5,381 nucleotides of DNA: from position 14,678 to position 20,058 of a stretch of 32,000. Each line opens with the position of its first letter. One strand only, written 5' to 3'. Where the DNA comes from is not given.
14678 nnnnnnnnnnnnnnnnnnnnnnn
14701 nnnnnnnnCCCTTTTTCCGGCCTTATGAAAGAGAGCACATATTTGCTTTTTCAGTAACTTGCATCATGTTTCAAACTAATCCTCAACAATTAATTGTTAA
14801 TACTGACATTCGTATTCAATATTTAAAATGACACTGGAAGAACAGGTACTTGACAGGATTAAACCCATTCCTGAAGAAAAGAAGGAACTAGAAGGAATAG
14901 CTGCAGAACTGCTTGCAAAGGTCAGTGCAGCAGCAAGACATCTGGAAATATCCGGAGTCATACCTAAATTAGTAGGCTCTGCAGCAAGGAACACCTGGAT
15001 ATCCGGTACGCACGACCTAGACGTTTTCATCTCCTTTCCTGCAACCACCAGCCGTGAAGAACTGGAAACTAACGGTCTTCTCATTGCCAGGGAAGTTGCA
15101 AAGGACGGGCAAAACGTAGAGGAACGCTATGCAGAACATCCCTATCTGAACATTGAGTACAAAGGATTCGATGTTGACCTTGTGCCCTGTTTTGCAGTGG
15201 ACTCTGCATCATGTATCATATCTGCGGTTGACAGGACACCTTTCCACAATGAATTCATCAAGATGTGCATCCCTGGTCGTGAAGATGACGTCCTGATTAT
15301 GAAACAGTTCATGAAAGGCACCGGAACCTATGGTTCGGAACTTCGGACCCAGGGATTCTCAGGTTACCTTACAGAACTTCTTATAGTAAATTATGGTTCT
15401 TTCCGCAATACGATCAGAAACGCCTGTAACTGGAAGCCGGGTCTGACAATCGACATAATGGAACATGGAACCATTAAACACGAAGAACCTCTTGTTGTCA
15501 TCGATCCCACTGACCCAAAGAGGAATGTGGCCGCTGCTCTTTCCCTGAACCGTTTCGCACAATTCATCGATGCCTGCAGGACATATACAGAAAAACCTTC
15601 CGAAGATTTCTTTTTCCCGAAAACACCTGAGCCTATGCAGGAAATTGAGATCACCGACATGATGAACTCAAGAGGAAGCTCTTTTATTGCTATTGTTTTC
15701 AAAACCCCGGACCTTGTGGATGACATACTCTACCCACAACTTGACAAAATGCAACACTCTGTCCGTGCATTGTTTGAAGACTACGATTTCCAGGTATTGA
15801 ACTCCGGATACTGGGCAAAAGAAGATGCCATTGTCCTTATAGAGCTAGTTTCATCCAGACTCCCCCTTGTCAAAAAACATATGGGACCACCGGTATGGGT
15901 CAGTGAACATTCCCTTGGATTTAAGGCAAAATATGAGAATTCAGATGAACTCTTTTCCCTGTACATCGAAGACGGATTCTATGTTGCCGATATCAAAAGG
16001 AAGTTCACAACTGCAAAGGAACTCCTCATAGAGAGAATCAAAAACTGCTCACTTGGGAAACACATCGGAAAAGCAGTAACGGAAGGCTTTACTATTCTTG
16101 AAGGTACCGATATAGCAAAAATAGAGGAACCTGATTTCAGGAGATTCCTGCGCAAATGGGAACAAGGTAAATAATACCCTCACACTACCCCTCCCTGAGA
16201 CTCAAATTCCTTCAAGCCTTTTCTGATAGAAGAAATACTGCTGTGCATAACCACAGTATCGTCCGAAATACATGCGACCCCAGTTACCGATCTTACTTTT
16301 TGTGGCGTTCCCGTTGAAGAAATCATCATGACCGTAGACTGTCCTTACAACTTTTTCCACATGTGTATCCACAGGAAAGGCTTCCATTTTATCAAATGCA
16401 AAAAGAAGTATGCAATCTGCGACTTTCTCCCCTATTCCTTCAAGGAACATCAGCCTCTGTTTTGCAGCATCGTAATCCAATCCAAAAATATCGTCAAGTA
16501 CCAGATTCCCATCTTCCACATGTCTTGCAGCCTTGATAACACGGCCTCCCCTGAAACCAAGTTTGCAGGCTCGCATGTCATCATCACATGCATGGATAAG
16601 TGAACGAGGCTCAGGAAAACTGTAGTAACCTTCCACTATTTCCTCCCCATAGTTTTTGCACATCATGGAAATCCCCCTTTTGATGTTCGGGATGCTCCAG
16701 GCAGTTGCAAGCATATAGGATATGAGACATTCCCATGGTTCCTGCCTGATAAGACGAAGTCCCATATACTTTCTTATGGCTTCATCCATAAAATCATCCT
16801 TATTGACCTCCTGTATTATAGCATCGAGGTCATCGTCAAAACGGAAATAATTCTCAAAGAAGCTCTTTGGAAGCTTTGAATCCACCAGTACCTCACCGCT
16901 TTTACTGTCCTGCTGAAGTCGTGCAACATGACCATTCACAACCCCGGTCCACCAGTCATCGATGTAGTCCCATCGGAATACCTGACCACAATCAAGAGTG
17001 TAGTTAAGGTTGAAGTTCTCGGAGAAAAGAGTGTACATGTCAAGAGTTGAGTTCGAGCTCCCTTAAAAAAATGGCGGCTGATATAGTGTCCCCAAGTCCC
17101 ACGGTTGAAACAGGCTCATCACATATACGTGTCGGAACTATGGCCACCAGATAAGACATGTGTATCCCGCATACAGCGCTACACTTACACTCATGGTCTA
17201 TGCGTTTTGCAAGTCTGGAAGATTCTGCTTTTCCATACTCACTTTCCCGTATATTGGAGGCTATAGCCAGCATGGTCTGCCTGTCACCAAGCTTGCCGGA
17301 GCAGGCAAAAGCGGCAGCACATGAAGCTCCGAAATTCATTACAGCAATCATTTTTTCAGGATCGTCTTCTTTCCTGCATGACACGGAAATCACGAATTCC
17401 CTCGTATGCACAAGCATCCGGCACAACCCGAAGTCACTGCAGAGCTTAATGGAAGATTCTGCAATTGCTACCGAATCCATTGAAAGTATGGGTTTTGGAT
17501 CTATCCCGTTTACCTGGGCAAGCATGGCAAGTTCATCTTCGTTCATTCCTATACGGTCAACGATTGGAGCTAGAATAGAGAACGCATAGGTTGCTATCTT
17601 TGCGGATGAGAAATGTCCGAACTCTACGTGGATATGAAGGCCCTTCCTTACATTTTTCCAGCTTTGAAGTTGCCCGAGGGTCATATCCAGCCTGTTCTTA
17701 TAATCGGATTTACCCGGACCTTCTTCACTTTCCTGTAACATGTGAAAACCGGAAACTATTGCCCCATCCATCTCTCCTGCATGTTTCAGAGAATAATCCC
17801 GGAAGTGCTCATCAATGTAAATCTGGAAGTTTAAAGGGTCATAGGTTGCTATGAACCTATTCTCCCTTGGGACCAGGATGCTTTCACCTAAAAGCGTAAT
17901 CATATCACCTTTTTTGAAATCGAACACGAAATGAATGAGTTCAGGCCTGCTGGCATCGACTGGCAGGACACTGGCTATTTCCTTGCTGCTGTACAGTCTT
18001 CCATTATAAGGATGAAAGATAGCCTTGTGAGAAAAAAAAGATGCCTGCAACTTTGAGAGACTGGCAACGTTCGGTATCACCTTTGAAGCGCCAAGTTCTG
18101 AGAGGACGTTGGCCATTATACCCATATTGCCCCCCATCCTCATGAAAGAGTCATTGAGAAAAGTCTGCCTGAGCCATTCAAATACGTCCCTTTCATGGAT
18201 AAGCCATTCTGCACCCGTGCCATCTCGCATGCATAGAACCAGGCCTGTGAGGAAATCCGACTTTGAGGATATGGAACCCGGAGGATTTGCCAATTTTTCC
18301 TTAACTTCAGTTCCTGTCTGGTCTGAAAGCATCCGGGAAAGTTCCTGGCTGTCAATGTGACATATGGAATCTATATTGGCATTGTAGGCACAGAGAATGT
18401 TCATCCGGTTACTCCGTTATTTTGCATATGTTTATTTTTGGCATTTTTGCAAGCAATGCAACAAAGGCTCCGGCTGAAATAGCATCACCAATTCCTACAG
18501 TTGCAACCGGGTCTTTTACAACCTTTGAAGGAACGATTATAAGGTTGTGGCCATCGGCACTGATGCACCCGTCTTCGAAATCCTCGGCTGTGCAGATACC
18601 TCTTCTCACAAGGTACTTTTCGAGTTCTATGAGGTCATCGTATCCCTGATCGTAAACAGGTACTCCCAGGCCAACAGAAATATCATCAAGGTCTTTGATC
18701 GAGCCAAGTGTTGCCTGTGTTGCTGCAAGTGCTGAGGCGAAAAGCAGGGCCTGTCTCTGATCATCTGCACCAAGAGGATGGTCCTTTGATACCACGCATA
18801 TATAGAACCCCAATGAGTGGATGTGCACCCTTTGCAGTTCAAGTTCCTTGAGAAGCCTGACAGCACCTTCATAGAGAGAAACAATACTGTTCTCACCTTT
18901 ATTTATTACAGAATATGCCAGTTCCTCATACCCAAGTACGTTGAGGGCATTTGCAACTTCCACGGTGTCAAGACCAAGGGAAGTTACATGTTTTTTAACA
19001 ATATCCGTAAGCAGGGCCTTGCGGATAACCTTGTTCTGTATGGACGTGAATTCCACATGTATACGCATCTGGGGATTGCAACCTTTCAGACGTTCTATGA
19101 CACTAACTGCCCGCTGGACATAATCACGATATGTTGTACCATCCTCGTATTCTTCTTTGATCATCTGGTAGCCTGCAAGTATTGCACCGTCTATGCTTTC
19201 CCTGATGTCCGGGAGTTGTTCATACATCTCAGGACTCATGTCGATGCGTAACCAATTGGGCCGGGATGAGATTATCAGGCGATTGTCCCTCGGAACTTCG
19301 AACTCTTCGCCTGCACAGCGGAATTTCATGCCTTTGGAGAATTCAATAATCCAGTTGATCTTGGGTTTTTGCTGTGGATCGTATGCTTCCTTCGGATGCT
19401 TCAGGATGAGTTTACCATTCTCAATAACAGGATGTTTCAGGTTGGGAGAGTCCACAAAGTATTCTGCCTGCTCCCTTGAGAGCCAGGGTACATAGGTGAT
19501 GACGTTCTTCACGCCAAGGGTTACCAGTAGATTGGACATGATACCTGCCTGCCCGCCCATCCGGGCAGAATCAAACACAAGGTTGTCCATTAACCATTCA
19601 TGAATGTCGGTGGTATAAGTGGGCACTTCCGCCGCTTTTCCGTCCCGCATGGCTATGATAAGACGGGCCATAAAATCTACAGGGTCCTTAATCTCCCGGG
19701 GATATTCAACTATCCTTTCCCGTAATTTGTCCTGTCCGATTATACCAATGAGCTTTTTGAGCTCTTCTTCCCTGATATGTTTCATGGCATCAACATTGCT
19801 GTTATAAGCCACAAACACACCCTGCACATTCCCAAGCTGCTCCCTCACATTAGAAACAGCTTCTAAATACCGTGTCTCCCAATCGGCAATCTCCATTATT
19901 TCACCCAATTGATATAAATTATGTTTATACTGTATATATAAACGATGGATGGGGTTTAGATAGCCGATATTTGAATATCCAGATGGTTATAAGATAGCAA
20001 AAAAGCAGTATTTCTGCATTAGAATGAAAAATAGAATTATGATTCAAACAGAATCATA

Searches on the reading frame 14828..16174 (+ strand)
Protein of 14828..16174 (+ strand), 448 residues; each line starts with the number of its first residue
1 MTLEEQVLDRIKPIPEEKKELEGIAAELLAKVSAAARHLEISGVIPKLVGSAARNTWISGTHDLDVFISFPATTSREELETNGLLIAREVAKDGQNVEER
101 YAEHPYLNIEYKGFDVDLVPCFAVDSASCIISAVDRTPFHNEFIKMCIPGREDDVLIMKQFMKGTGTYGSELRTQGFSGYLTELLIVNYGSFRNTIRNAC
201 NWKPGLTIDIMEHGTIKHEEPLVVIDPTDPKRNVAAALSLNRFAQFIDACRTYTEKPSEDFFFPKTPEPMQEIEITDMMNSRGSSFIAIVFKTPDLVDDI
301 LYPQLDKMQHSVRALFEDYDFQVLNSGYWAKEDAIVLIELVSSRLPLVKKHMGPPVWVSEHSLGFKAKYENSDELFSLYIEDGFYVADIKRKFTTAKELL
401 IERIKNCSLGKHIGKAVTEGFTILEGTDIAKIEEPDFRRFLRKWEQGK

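Call 36: list_cluster_members(proteins=[window:14828-16174:+, window:20063-21247:-, window:2567-3769:-, window:8964-9470:-, window:8627-9004:-])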
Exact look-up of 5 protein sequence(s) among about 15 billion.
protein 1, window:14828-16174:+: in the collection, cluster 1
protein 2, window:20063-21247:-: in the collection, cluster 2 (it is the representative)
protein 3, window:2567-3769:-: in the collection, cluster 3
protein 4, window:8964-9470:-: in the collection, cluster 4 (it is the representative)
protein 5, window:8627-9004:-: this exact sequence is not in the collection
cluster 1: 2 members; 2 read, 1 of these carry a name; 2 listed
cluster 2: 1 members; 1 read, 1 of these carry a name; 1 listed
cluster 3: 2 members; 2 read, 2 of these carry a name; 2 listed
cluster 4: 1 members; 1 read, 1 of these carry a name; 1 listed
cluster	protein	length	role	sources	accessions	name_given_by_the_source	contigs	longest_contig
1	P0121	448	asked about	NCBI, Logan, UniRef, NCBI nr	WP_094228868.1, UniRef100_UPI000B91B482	CCA tRNA nucleotidyltransferase [Methanolobus psychrotolerans] | CCA tRNA nucleotidyltransferase n=1 Tax=Methanolobus psychrotolerans TaxID=1874706 ...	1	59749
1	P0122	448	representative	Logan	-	-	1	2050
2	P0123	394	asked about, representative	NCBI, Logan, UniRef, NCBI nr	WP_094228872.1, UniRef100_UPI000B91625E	bifunctional ornithine acetyltransferase/N-acetylglutamate synthase [Methanolobus ... | bifunctional ornithine acetyltransferase/N-acetylglutamate synthase n=1 Tax=Methanolobus ...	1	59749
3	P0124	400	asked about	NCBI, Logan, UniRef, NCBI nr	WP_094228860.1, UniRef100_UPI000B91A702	tRNA pseudouridine(13) synthase TruD [Methanolobus psychrotolerans] | tRNA pseudouridine(13) synthase TruD n=1 Tax=Methanolobus psychrotolerans TaxID=1874706 ...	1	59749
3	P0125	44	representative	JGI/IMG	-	hypothetical protein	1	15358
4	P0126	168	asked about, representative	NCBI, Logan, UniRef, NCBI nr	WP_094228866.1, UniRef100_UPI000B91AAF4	HRDC domain-containing protein [Methanolobus psychrotolerans] | HRDC domain-containing protein n=1 Tax=Methanolobus psychrotolerans TaxID=1874706 ...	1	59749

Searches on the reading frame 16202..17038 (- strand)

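Call 15: search_protein_families(library=pfam, proteins=[window:16202-17038:-], max_evalue=0.001)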
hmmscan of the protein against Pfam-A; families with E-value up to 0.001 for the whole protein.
window:16202-17038:- (278 aa): 2 families
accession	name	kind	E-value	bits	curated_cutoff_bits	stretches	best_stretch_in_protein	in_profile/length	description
PF07934.18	OGG_N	-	3e-21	76.2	23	1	6-105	6-115/115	8-oxoguanine DNA glycosylase, N-terminal domain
PF00730.31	HhH-GPD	-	0.00015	22.5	26.2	1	128-240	23-92/108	HhH-GPD superfamily base excision DNA repair protein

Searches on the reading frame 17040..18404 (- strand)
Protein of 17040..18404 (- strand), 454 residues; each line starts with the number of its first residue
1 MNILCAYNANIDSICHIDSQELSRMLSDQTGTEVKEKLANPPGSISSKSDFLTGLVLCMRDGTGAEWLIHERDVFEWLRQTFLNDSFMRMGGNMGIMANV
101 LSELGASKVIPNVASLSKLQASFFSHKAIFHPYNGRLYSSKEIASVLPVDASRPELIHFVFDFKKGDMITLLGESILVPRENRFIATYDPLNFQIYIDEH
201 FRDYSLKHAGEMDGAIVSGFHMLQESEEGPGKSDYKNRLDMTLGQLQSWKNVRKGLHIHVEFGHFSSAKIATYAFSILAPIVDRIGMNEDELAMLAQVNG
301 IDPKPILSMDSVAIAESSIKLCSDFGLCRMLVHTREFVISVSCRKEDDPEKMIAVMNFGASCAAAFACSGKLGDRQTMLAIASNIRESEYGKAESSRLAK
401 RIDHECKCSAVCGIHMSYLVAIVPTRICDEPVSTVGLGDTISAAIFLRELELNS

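Call 15: search_protein_families(library=pfam, proteins=[window:17040-18404:-], max_evalue=0.001)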
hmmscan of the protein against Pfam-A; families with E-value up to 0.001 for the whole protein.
window:17040-18404:- (454 aa): 1 family
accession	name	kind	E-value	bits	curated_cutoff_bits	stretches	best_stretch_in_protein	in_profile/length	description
PF04587.20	ADP_PFK_GK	-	8.9e-93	311.7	27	1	1-447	1-429/430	ADP-specific Phosphofructokinase/Glucokinase conserved region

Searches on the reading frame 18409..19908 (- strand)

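Call 15: search_protein_families(library=pfam, proteins=[window:18409-19908:-], max_evalue=0.001)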
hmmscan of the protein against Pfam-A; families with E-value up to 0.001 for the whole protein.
window:18409-19908:- (499 aa): 1 family
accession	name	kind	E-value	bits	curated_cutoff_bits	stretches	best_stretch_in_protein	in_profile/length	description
PF04587.20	ADP_PFK_GK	-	3.8e-113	378.9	27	1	30-483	2-429/430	ADP-specific Phosphofructokinase/Glucokinase conserved region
